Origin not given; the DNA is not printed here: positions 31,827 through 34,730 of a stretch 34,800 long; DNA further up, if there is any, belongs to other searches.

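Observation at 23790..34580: One GtrB-like GT2 bracketed by two giant YfhO-like GT-C paralogs, with no GtrA-type flippase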

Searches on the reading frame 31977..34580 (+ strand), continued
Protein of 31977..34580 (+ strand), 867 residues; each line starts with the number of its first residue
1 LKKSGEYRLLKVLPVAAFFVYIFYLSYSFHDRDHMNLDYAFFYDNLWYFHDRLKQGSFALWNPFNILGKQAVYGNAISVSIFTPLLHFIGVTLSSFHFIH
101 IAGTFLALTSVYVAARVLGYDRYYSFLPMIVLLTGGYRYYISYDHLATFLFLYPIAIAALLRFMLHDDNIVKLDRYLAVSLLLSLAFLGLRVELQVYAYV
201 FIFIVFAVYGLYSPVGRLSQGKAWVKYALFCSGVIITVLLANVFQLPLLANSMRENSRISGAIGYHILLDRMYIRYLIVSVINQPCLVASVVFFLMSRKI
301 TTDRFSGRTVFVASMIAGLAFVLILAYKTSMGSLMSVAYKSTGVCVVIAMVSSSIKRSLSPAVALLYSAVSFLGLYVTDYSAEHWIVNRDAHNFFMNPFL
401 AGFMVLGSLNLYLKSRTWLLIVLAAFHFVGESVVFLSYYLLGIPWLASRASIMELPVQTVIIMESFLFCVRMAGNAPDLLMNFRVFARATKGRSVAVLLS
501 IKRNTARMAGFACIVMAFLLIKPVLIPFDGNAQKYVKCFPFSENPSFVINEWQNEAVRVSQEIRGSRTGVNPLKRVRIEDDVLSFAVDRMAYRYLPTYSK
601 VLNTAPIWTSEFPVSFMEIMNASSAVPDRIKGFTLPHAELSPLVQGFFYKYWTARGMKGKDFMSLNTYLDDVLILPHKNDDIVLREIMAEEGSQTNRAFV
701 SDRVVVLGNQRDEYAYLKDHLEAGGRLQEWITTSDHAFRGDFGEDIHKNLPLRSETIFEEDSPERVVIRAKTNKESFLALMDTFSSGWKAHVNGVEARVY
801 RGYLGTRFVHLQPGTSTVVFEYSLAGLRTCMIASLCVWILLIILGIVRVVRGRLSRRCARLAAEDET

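Call 60: predict_structure(alignment_id=A2)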
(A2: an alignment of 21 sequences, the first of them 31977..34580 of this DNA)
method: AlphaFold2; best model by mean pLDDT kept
length: 867 residues; sequences in the alignment: 21
mean_pLDDT: 81.8   pTM: 0.87
mean pLDDT of the five models: 81.8, 81.7, 81.3, 80.3, 80.0
residues with pLDDT >= 90: 341; 70-90: 343; 50-70: 149; < 50: 34
segments of 3 or more residues with pLDDT < 50: 1-4, 216-218, 531-533, 544-548, 627-630, 743-746, 864-867
pLDDT, mean of each block of 10 residues (from residue 1): 52 90 92 74 90 87 75 74 91 91 96 93 92 87 90 96 78 88 94 90 93 60 84 95 88 74 75 91 89 86 62 76 78 58 65 60 85 88 66 78 88 91 94 85 83 93 92 73 52 63 84 91 75 52 52 89 80 92 80 89 87 83 59 67 84 75 61 85 94 94 90 93 93 86 50 90 93 94 90 95 93 95 90 95 87 64 48
secondary structure, 60 per line:
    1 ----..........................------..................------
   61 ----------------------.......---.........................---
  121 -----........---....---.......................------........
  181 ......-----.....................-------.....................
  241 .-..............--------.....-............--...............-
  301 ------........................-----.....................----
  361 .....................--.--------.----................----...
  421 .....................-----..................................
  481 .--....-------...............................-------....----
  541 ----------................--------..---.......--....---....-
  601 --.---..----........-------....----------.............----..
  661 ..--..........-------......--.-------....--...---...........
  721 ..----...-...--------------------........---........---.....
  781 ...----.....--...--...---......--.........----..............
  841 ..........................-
elements in order (helices of 4 or more, strands of 3 or more residues): H5-30 H37-54 H83-89 H93-117 H126-133 H137-140 H144-166 H173-186 H192-212 H220-241 H243-255 H265-269 H271-282 H285-299 H307-330 H336-356 H361-381 H398-413 H418-441 H447-481 H484-487 H495-525 H533-536 H551-566 E583-586 E589-592 H596-599 H614-620 H628-631 H642-654 H659-662 H665-672 H682-687 E698-701 E704-706 H710-722 E731-733 E754-761 E765-772 E776-783 E788-792 E795-797 E800-802 E806-811 E814-822 H827-866

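Call 63: fold_search(model_id=the predicted structure, library=pdb)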
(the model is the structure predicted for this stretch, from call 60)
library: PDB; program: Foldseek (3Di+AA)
matches with E <= 10: 474; with E <= 0.001: 0
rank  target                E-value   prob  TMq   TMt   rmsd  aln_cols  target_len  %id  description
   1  8agc_A                1.9e-03  1.00  0.32  0.38  14.7       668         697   12  Structure of yeast oligosaccharylransferase complex with lipid-linked oligosaccharide and non-acceptor peptide bound (released 2022-12-07)
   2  6w98_A                6.6e-03  0.97  0.30  0.22  22.3      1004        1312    9  Single-Particle Cryo-EM Structure of Arabinofuranosyltransferase AftD from Mycobacteria (released 2020-05-13)
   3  6wby                  8.8e-03  0.98  0.31  0.23  22.0       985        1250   11  Single-Particle Cryo-EM Structure of Arabinofuranosyltransferase AftD from Mycobacteria, Mutant R1389S Class 2 (released 2020-05-13)
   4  6s7t_A                9.6e-03  1.00  0.31  0.36  13.8       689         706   10  Cryo-EM structure of human oligosaccharyltransferase complex OST-B (released 2019-12-18)
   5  8age_A                1.3e-02  1.00  0.31  0.39  14.1       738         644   10  Structure of yeast oligosaccharylransferase complex with acceptor peptide bound (released 2022-12-07)
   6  3waj                  1.7e-02  1.00  0.32  0.34  15.1       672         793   12  Crystal structure of the Archaeoglobus fulgidus oligosaccharyltransferase (O29867_ARCFU) complex with Zn and sulfate (released 2013-10-30)
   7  8b6l_I                2.6e-02  0.99  0.31  0.37  17.9       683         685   10  Subtomogram average of the human Sec61-TRAP-OSTA-translocon (released 2022-12-07)
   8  7oci_F                2.8e-02  0.99  0.31  0.40  13.1       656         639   11  Cryo-EM structure of yeast Ost6p containing oligosaccharyltransferase complex (released 2022-02-16)
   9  6ftg_5                3.0e-02  0.99  0.29  0.37  15.6       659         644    9  Subtomogram average of OST-containing ribosome-translocon complexes from canine rough microsomal membranes (released 2018-03-21)
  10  9i5l_A                4.4e-02  1.00  0.19  0.23   7.7       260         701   14  Structure of the Chaetomium thermophilum Pmt4 homodimer (C1 symmetry) (released 2025-12-24)
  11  8if8_B                4.6e-02  0.96  0.29  0.38  15.4       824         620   10  Arabinosyltransferase AftA (released 2023-05-31)
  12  7uuy                  4.6e-02  0.20  0.09  0.13  24.8       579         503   10  Structure of the sodium/iodide symporter (NIS) (released 2022-12-21)
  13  6p25_B                5.3e-02  1.00  0.22  0.26   6.7       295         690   12  Structure of S. cerevisiae protein O-mannosyltransferase Pmt1-Pmt2 complex bound to the sugar donor and a peptide acce (released 2019-07-10)
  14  4gby                  5.3e-02  0.18  0.09  0.14  25.2       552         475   12  The structure of the MFS (major facilitator superfamily) proton:xylose symporter XylE bound to D-xylose (released 2012-10-17)
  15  9i5k_A                5.7e-02  1.00  0.19  0.31   7.7       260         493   14  Structure of the Chaetomium thermophilum Pmt4 homodimer (C2 symmetry) (released 2025-12-24)
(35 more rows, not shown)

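Call 66: search_protein_families(library=ncbifam, proteins=[L001:13978-14781:+, L001:12861-13388:+, L001:13428-13946:+], max_evalue=0.001)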
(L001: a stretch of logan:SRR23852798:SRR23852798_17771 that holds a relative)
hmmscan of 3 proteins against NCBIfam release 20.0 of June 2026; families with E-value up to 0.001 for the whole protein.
L001:13978-14781:+ (267 aa): 13 families
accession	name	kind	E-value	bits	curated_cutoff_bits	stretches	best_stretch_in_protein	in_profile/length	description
NF007986.1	PRK10714.1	equivalog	2.2e-10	40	529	1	11-174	8-169/316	undecaprenyl-phosphate 4-deoxy-4-formamido-L-arabinose transferase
TIGR03937.1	PgaC_IcaA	equivalog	9.4e-10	38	422.3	1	10-104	46-133/407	poly-beta-1,6-N-acetyl-D-glucosamine synthase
NF053739.1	GlytfEpsEBac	equivalog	2.4e-08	33.3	450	1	11-98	3-86/265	glycosyltransferase EpsE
NF047588.1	GlcsyltransPgfSStrep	equivalog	4.4e-08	32.7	500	1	10-149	2-138/308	glycosyltransferase PgfS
NF007482.0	PRK10073.1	equivalog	7.1e-08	31.8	423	1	10-99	7-90/334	glycosyltransferase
NF038302.1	EPS_HpsE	equivalog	8.5e-08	31.5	300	1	9-82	1-74/307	hormogonium polysaccharide biosynthesis glycosyltransferase HpsE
NF047683.1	TeichurnBiosyTuaG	equivalog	1.2e-06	28.4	400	1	10-103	7-95/252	teichuronic acid biosynthesis protein TuaG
TIGR03111.1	glyc2_xrt_Gpos1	hypoth_equivalog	7.2e-05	21.8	363.95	1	10-97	50-134/439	TIGR03111 family XrtG-associated glycosyltransferase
TIGR04283.1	glyco_like_mftF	equivalog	7.6e-05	22.4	182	1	11-82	1-62/221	TIGR04283 family arsenosugar biosynthesis glycosyltransferase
NF007453.0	PRK10018.1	equivalog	0.00012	21.8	382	1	11-98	8-90/280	colanic acid biosynthesis glycosyltransferase WcaA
NF050050.1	ProtGlycPglI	equivalog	0.00053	19.5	500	1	11-79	4-67/306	GalNAc(5)-diNAcBac-PP-undecaprenol beta-1,3-glucosyltransferase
TIGR04017.1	WcaA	equivalog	0.0008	19.1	495.75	0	11-98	7-89/279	colanic acid biosynthesis glycosyltransferase WcaA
NF041875.1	EPS_EpsD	equivalog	0.0008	18.9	370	1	12-85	2-70/325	exopolysaccharide biosynthesis glycosyltransferase EpsD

L001:12861-13388:+ (175 aa): 0 families

L001:13428-13946:+ (172 aa): 0 families

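Call 67: search_solved_structures(query=L001:13978-14781:+, max_evalue=0.001)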
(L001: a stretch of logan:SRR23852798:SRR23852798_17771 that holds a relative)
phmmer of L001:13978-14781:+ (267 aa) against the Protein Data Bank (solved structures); distinct sequences matched with E-value up to 0.001: 11.
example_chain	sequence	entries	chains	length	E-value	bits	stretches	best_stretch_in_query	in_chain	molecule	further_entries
9bhc_C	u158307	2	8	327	1.4e-07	34.5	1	11-174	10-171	Undecaprenyl-phosphate 4-deoxy-4-formamido-L-arabinose transferase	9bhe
8vxh_A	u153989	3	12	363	1.8e-07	34.1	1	11-174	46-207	Undecaprenyl-phosphate 4-deoxy-4-formamido-L-arabinose transferase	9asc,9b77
9hwj_A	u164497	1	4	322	8.3e-07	32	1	11-174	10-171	Undecaprenyl-phosphate 4-deoxy-4-formamido-L-arabinose transferase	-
3bcv_A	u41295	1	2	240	3.9e-06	29.7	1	11-116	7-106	Putative glycosyltransferase protein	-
5mlz_A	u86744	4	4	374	9.1e-05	25.3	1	9-146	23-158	Dolichol monophosphate mannose synthase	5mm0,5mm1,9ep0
1h7l_A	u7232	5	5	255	0.00028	23.7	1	11-67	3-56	SPORE COAT POLYSACCHARIDE BIOSYNTHESIS PROTEIN SPSA | PROTEIN (SPORE COAT POLYSACCHARIDE BIOSYNTHESIS PROTEIN SPSA)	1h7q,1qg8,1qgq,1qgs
6p61_A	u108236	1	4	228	0.00044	23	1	8-118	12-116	Glycosyltransferase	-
6yv7_B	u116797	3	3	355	0.00049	22.9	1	11-84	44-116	Glycosyl transferase, family 2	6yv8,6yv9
6yv7_A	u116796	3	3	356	0.00049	22.9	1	11-84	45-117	Glycosyl transferase, family 2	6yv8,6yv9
5hea_A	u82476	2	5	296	0.00056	22.7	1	6-116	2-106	Putative glycosyltransferase (GalT1)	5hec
5tze_C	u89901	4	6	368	0.00091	22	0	11-64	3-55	Glycosyl transferase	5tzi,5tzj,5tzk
